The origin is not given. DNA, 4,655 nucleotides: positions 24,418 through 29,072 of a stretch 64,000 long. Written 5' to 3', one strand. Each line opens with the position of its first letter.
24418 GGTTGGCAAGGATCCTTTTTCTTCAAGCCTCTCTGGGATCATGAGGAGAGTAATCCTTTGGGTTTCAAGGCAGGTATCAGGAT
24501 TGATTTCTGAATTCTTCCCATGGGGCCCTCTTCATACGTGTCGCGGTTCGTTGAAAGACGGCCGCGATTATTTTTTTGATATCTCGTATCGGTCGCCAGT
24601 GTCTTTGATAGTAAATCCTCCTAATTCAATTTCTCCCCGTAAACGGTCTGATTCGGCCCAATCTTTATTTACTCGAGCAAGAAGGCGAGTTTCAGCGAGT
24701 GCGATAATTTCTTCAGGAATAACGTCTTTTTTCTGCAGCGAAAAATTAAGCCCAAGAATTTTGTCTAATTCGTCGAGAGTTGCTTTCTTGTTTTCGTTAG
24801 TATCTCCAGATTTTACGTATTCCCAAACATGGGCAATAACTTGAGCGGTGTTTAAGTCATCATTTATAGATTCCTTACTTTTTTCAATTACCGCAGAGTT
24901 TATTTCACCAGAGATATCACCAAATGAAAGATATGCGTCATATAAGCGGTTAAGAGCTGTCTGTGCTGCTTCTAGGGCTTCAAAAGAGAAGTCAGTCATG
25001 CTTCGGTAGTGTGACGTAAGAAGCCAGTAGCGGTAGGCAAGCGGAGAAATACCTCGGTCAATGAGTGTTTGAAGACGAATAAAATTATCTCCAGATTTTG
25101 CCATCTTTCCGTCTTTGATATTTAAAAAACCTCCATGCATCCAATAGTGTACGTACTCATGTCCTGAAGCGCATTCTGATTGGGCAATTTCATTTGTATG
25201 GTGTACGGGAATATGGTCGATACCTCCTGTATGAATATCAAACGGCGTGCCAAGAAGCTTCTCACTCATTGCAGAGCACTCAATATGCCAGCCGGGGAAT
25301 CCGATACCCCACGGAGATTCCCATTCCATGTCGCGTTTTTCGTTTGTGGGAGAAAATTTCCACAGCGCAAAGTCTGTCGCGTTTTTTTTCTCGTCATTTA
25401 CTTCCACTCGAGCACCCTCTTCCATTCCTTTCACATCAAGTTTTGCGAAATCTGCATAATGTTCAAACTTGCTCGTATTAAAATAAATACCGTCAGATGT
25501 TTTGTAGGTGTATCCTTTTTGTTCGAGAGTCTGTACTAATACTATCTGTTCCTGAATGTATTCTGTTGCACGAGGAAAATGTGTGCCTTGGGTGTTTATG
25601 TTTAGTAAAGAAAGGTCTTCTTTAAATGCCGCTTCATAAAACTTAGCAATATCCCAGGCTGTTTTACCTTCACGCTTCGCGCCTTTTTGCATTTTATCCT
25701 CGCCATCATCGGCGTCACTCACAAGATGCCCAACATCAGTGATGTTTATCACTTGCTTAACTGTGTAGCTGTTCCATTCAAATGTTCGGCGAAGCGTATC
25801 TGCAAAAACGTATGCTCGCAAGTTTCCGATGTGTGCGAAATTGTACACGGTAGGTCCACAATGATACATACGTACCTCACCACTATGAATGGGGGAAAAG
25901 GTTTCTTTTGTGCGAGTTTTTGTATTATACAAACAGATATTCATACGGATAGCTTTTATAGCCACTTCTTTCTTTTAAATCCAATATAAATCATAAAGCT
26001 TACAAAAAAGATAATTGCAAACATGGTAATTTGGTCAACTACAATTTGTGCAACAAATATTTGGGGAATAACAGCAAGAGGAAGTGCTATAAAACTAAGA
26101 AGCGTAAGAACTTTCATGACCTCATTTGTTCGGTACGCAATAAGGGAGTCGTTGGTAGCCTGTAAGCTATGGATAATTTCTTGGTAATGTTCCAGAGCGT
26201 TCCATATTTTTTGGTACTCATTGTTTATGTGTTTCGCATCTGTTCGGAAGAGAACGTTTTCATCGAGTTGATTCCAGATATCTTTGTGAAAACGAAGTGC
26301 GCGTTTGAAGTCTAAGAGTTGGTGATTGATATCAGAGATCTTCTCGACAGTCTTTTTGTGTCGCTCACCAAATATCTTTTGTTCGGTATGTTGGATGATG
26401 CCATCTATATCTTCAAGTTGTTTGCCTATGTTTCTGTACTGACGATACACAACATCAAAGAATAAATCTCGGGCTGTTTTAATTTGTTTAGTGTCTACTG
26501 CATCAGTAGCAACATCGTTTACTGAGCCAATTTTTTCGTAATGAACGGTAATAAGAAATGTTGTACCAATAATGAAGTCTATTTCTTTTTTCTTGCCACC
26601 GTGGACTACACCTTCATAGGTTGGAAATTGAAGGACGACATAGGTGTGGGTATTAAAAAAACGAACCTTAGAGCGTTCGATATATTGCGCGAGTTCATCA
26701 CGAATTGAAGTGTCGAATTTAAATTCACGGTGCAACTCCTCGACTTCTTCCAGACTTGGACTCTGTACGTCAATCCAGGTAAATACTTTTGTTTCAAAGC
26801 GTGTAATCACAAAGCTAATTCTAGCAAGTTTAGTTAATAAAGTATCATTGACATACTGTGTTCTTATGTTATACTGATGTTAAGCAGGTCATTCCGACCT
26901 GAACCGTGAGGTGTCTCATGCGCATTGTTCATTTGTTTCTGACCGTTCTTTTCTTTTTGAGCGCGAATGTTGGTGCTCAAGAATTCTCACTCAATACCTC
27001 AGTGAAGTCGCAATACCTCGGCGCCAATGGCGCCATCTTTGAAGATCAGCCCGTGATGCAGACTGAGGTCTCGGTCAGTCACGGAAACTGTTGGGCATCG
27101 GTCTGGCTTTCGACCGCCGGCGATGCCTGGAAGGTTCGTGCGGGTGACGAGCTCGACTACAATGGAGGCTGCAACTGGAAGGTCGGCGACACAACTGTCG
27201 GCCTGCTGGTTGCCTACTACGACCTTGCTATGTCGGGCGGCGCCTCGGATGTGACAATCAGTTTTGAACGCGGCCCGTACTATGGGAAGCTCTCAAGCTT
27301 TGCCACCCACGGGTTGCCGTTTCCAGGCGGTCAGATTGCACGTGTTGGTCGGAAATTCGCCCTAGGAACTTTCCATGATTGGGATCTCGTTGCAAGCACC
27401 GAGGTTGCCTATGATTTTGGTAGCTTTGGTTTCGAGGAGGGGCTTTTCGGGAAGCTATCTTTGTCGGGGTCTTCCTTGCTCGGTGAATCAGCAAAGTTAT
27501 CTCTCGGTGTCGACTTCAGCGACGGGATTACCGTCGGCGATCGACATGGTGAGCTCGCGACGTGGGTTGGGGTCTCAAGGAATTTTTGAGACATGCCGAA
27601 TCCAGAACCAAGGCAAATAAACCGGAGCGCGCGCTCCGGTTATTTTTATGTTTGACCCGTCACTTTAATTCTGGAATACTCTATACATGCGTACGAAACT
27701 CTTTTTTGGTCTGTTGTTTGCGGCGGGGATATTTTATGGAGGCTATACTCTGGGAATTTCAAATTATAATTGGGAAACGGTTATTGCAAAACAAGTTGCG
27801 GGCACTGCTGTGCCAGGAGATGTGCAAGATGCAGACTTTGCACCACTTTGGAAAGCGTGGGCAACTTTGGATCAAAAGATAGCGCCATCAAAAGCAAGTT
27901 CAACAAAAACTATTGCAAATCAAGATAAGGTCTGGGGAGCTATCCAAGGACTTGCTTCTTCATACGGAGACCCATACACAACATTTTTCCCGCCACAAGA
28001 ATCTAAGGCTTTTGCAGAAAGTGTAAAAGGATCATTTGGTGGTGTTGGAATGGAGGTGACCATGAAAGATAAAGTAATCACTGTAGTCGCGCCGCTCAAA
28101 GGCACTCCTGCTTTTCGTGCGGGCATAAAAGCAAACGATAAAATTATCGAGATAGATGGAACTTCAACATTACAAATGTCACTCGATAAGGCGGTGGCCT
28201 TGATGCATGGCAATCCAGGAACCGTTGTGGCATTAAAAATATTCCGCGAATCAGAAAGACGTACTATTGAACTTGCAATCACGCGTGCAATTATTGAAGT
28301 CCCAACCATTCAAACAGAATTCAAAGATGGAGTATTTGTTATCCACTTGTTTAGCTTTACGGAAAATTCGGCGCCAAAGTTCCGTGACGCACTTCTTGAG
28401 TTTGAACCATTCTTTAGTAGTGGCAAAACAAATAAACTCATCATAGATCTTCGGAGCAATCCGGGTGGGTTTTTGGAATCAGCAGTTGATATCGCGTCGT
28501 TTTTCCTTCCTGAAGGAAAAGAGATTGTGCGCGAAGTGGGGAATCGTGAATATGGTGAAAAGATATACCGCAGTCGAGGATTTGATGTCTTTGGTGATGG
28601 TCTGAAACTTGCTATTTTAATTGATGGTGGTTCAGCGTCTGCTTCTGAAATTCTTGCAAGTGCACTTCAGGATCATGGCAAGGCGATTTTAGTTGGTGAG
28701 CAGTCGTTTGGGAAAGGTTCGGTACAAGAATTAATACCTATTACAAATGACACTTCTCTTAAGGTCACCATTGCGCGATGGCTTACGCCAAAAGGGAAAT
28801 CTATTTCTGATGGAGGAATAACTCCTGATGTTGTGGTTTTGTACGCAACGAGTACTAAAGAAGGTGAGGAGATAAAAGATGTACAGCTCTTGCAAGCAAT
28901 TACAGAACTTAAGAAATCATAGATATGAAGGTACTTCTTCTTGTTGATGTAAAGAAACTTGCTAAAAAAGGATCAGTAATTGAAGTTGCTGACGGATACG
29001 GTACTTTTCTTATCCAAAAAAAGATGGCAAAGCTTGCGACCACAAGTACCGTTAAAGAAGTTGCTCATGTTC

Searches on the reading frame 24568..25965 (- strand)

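Call 9: search_protein_families(library=pfam, proteins=[window:24568-25965:-], max_evalue=0.00001)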
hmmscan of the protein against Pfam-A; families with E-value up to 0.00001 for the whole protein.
window:24568-25965:- (465 aa): 2 families
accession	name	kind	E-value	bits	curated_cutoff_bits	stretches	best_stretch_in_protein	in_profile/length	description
PF01406.26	tRNA-synt_1e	-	2.6e-94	316.4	27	1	23-335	2-300/301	tRNA synthetases class I (C) catalytic domain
PF09334.17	tRNA-synt_1g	-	1e-13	51.3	20.1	1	254-345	294-383/391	tRNA synthetases class I (M)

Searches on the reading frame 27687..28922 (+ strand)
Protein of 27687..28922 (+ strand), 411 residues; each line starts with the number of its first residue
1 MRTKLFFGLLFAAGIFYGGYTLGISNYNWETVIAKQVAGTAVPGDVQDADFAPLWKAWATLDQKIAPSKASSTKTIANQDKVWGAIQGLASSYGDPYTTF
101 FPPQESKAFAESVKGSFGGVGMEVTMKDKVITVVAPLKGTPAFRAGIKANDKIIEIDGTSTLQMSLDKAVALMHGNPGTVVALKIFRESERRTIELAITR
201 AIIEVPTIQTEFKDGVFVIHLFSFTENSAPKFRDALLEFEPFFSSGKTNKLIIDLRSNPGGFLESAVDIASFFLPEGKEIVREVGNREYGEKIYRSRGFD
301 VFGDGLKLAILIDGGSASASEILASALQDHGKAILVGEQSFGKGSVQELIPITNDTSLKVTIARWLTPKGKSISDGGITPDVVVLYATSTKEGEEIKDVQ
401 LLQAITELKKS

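Call 10: search_protein_families(library=pfam, proteins=[window:27687-28922:+], max_evalue=0.001)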
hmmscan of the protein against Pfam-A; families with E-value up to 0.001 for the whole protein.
window:27687-28922:+ (411 aa): 4 families
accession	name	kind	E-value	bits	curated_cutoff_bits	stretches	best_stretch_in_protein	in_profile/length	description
PF03572.23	Peptidase_S41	-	1.7e-44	151.7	24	1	218-384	4-165/165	Peptidase family S41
PF13180.12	PDZ_2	-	1.1e-11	45.3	27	1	118-197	1-79/80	PDZ domain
PF17820.7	PDZ_6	-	2e-11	43.9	27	1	133-185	2-52/54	PDZ domain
PF00595.29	PDZ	-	8.5e-10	39.3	23.2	1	118-185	10-80/81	PDZ domain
